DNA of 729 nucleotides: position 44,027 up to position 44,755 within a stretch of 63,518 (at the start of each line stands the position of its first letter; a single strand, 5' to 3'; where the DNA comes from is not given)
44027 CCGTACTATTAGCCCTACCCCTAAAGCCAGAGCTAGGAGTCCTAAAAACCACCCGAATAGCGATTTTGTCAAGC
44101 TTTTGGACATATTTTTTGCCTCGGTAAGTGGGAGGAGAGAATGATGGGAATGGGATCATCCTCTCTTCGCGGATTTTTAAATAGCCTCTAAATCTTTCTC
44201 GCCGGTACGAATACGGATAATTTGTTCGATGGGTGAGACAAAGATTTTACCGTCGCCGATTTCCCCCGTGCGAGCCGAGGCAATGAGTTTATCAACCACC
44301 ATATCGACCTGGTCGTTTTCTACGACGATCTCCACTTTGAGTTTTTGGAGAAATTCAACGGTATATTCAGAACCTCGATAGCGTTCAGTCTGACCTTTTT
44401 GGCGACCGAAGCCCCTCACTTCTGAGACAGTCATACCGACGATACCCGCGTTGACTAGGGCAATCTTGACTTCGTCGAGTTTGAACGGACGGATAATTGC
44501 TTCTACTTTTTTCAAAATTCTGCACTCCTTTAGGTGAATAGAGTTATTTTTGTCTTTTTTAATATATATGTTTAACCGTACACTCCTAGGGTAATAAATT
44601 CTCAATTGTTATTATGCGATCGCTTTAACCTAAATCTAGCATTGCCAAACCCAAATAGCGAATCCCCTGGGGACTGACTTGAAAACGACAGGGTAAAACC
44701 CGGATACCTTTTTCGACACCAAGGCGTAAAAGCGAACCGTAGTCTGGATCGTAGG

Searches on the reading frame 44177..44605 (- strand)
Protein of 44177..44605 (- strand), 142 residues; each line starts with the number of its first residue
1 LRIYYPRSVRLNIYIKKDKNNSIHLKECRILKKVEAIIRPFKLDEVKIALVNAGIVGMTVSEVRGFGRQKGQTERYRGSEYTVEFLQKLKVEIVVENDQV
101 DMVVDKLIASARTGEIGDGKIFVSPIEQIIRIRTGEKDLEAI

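Call 12: search_protein_families(library=pfam, proteins=[window:44177-44605:-], max_evalue=0.0001)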
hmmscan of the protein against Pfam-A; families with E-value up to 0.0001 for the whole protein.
window:44177-44605:- (142 aa): 1 family
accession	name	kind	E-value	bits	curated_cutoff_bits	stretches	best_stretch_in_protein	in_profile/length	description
PF00543.27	P-II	-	3e-31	108.2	25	1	32-136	2-102/102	Nitrogen regulatory protein P-II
